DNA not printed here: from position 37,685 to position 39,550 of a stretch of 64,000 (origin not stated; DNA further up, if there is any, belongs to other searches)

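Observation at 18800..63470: Window-wide enrichment: four radical SAM, five GT-A/GT-B glycosyltransferases, three GT-C-like membrane proteins, two epimerases, two phosphodiesterases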

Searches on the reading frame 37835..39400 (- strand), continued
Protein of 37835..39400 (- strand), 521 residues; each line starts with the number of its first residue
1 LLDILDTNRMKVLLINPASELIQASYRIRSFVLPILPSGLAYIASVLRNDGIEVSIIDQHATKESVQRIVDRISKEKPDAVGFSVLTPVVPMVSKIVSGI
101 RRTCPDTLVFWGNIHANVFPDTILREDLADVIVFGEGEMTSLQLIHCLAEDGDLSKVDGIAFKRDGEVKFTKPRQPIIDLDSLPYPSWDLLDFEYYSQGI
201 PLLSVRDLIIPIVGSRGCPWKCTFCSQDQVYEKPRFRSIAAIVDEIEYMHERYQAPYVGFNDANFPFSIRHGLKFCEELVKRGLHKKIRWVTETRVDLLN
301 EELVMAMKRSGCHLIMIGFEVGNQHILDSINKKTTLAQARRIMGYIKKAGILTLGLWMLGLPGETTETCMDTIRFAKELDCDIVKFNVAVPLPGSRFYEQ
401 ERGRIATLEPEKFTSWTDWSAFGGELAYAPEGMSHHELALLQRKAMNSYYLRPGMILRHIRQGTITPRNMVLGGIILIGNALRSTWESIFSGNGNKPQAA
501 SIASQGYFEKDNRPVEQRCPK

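Call 31: find_encoding_contigs(protein=P0078, flank=10000, max_places=2)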
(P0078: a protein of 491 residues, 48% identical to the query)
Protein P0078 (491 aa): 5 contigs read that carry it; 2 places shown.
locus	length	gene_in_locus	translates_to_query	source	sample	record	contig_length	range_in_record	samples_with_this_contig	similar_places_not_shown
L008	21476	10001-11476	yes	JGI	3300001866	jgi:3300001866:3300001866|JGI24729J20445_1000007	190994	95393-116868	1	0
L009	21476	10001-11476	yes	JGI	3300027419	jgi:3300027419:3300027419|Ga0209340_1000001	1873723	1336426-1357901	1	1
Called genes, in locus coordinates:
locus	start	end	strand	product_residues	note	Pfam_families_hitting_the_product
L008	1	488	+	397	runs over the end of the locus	PF03062:MBOAT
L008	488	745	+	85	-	PF00550:PP-binding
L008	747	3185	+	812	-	PF04055:Radical_SAM, PF00501:AMP-binding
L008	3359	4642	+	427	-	PF13431:TPR_17 (faint), PF13371:TPR_9 (faint), PF13174:TPR_6 (faint), PF25062:ARM_TT21_N (weak), PF00515:TPR_1, PF07719:TPR_2 (weak), PF13181:TPR_8 (weak), PF13414:TPR_11 (weak), +6 more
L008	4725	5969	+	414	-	PF01136:Peptidase_U32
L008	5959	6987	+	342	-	PF01136:Peptidase_U32 (weak)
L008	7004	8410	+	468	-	PF02310:B12-binding, PF04055:Radical_SAM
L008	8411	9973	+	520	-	PF02310:B12-binding, PF04055:Radical_SAM (weak)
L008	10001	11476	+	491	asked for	PF02310:B12-binding, PF04055:Radical_SAM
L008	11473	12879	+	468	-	PF02310:B12-binding, PF04055:Radical_SAM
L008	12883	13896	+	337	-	PF04055:Radical_SAM, PF13186:SPASM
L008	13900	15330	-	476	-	PF02310:B12-binding, PF04055:Radical_SAM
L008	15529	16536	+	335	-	PF05175:MTS (weak), PF13489:Methyltransf_23, PF13847:Methyltransf_31, PF08241:Methyltransf_11, PF08242:Methyltransf_12, PF13649:Methyltransf_25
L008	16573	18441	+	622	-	PF25182:NonGDSL, PF13432:TPR_16, PF14559:TPR_19, PF13424:TPR_12, PF13414:TPR_11, PF14559:TPR_19, PF13432:TPR_16, PF00515:TPR_1, +32 more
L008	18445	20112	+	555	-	PF13472:Lipase_GDSL_2 (weak), PF13424:TPR_12, PF14559:TPR_19, PF13431:TPR_17 (weak), PF00515:TPR_1 (weak), PF13432:TPR_16, PF13424:TPR_12, PF14559:TPR_19, +23 more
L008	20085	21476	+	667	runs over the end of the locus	PF25182:NonGDSL, PF13472:Lipase_GDSL_2, PF07719:TPR_2, PF13181:TPR_8, PF13432:TPR_16, PF23914:TPR_CcmH_CycH, PF13414:TPR_11, PF13432:TPR_16, +32 more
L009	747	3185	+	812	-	PF04055:Radical_SAM, PF00501:AMP-binding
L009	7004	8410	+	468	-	PF02310:B12-binding, PF04055:Radical_SAM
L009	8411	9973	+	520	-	PF02310:B12-binding, PF04055:Radical_SAM (weak)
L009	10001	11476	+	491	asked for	PF02310:B12-binding, PF04055:Radical_SAM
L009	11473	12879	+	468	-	PF02310:B12-binding, PF04055:Radical_SAM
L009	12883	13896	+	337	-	PF04055:Radical_SAM, PF13186:SPASM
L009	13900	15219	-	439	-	PF02310:B12-binding (weak), PF04055:Radical_SAM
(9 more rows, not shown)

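Call 83: find_encoding_contigs(protein=P0002, flank=10000, max_places=2)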
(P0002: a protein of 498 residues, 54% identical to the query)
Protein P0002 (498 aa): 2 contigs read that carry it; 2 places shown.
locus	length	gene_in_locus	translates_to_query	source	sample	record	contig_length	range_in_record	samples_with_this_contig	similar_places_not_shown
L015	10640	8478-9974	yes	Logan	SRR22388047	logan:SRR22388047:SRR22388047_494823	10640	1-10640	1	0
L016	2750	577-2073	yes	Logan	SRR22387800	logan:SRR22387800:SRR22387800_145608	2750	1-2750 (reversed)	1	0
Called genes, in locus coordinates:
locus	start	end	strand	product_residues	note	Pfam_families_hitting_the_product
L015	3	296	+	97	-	?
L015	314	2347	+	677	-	PF01663:Phosphodiest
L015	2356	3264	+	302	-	PF00535:Glycos_transf_2, PF13641:Glyco_tranf_2_3, PF13632:Glyco_trans_2_3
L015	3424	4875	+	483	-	PF13353:Fer4_12 (weak), PF04055:Radical_SAM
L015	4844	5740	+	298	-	PF01040:UbiA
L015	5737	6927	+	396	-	PF04055:Radical_SAM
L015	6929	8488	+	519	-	PF02310:B12-binding, PF04055:Radical_SAM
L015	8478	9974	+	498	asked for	PF02310:B12-binding, PF04055:Radical_SAM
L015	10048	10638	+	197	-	?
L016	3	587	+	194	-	?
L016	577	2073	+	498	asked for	PF02310:B12-binding, PF04055:Radical_SAM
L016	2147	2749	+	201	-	?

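Call 88: search_protein_families(library=ncbifam, max_evalue=0.00001, proteins=[window:37835-39400:-])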
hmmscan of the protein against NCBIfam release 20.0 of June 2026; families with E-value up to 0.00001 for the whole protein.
window:37835-39400:- (521 aa): 23 families
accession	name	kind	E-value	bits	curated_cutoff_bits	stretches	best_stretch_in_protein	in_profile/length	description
TIGR02026.1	BchE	equivalog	2e-66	224.9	481.35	1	12-414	2-400/497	magnesium-protoporphyrin IX monomethyl ester anaerobic oxidative cyclase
TIGR03471.1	HpnJ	equivalog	7.5e-50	170.2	577.6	1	19-462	19-445/472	hopanoid biosynthesis associated radical SAM protein HpnJ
NF038361.1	rSAM_Sden_1168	equivalog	7.6e-45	153.5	575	1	35-401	83-473/560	Sden_1168 family B12-binding radical SAM P-methyltransferase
NF050148.1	rSAM_ApyD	equivalog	2e-39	135.6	750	1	41-405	29-397/645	RiPP biosynthesis radical SAM protein ApyD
TIGR04367.1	HpnR_B12_rSAM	equivalog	1.2e-34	119.7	650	1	10-409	1-381/490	hopanoid C-3 methylase HpnR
TIGR04479.1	bcpD_PhpK_rSAM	subfamily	4.3e-34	117.8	600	1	35-384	70-414/504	PhpK family radical SAM P-methyltransferase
TIGR04385.1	B12_rSAM_cofa1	equivalog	3.5e-33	115.5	450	1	35-378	18-363/438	B12 lower ligand biosynthesis radical SAM protein BzaD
TIGR04072.2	rSAM_ladder_B12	equivalog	3.5e-33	114.9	360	1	34-383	15-353/443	lipid biosynthesis B12-binding/radical SAM protein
TIGR04013.1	B12_SAM_MJ_1487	hypoth_equivalog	8.7e-29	100.5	251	1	57-407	20-363/382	TIGR04013 family B12-binding domain/radical SAM domain-containing protein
NF033070.1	rSAM_AprD4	equivalog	1.5e-27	96.6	500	1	31-416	38-406/456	AprD4 family radical SAM diol-dehydratase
TIGR04014.1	B12_SAM_MJ_0865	equivalog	1.9e-26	92.9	360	1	76-397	37-354/434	methyl-coenzyme M reductase glutamine C-methyltransferase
TIGR03975.1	rSAM_ocin_1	subfamily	3e-26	92.1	281.85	1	61-371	112-422/606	RiPP maturation radical SAM C-methyltransferase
NF033712.0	B12_rSAM_KedN5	subfamily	5.3e-23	81.1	700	1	50-372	35-363/624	KedN5 family methylcobalamin-dependent radical SAM C-methyltransferase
TIGR04295.1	B12_rSAM_oligo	hypoth_equivalog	8.1e-23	80.8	400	1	12-337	2-319/422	TIGR04295 family B12-binding domain-containing radical SAM protein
NF040542.1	rSAM_RCCLKC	equivalog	2e-17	63.4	450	1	39-351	15-322/423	arsinothricin biosynthesis radical SAM protein ArsL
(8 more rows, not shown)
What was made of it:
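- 37835..39400 (-): B12-binding radical SAM enzyme 2. It belongs to a conserved subfamily that elsewhere sits in tandem B12-rSAM arrays. BchE 225/481 bits (call 88).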

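Call 107: find_encoding_contigs(protein=P0011, flank=10000, max_places=1)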
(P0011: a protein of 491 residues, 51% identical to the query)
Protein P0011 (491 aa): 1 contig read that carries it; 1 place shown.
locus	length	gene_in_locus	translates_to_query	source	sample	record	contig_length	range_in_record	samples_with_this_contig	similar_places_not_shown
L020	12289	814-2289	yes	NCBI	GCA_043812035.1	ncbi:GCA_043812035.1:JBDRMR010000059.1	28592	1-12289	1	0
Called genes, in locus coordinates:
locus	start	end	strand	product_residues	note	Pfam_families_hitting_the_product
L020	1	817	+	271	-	PF04055:Radical_SAM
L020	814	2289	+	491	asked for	PF02310:B12-binding, PF04055:Radical_SAM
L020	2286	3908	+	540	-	PF02310:B12-binding, PF04055:Radical_SAM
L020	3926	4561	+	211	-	PF13489:Methyltransf_23, PF01209:Ubie_methyltran, PF02390:Methyltransf_4 (weak), PF13847:Methyltransf_31, PF08241:Methyltransf_11, PF08242:Methyltransf_12, PF13649:Methyltransf_25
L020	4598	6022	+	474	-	PF02310:B12-binding, PF04055:Radical_SAM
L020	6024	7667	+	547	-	-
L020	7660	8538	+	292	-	PF01040:UbiA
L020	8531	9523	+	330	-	PF01073:3Beta_HSD, PF01370:Epimerase, PF02719:Polysacc_synt_2, PF04321:RmlD_sub_bind, PF05368:NmrA, PF13460:NAD_binding_10, PF16363:GDP_Man_Dehyd, PF07993:NAD_binding_4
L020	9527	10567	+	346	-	PF01073:3Beta_HSD, PF01370:Epimerase, PF02719:Polysacc_synt_2, PF04321:RmlD_sub_bind, PF05368:NmrA (weak), PF13460:NAD_binding_10, PF16363:GDP_Man_Dehyd, PF07993:NAD_binding_4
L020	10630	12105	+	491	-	PF13472:Lipase_GDSL_2 (weak), PF14559:TPR_19, PF25062:ARM_TT21_N, PF13431:TPR_17 (weak), PF00515:TPR_1 (weak), PF13424:TPR_12, PF13432:TPR_16, PF14559:TPR_19, +18 more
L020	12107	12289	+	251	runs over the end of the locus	-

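Call 108: find_encoding_contigs(protein=P0016, flank=10000, max_places=1)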
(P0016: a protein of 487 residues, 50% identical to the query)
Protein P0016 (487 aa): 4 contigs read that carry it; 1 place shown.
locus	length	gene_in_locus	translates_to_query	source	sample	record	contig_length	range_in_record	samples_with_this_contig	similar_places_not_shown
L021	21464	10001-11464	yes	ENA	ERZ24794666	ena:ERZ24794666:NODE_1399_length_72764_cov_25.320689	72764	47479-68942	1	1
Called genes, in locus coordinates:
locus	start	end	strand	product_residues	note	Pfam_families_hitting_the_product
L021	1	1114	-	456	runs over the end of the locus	PF02310:B12-binding, PF04055:Radical_SAM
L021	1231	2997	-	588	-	PF13231:PMT_2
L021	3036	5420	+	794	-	-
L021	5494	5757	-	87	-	-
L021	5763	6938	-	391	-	PF01136:Peptidase_U32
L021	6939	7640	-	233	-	PF08241:Methyltransf_11, PF13649:Methyltransf_25 (weak)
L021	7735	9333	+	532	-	-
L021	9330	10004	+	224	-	PF01209:Ubie_methyltran, PF05175:MTS (weak), PF13489:Methyltransf_23, PF24675:NpmA (faint), PF13847:Methyltransf_31, PF08241:Methyltransf_11, PF08242:Methyltransf_12, PF13649:Methyltransf_25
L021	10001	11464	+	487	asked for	PF02310:B12-binding, PF04055:Radical_SAM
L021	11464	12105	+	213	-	PF01209:Ubie_methyltran, PF13489:Methyltransf_23 (weak), PF12847:Methyltransf_18 (weak), PF13847:Methyltransf_31, PF08241:Methyltransf_11, PF08242:Methyltransf_12, PF13649:Methyltransf_25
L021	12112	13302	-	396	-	PF04055:Radical_SAM, PF13186:SPASM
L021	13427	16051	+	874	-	PF13620:CarboxypepD_reg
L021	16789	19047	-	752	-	PF13802:Gal_mutarotas_2, PF01055:Glyco_hydro_31_2nd, PF21365:Glyco_hydro_31_3rd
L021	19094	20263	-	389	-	PF09752:ABHD18, PF00561:Abhydrolase_1 (faint)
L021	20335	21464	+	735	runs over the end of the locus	PF21226:MalQ_N, PF02446:Glyco_hydro_77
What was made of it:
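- Family-level co-occurrence of B12-rSAM with PDE, GT2, UbiA and GT-C genes recurs elsewhere (calls 83, 108).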
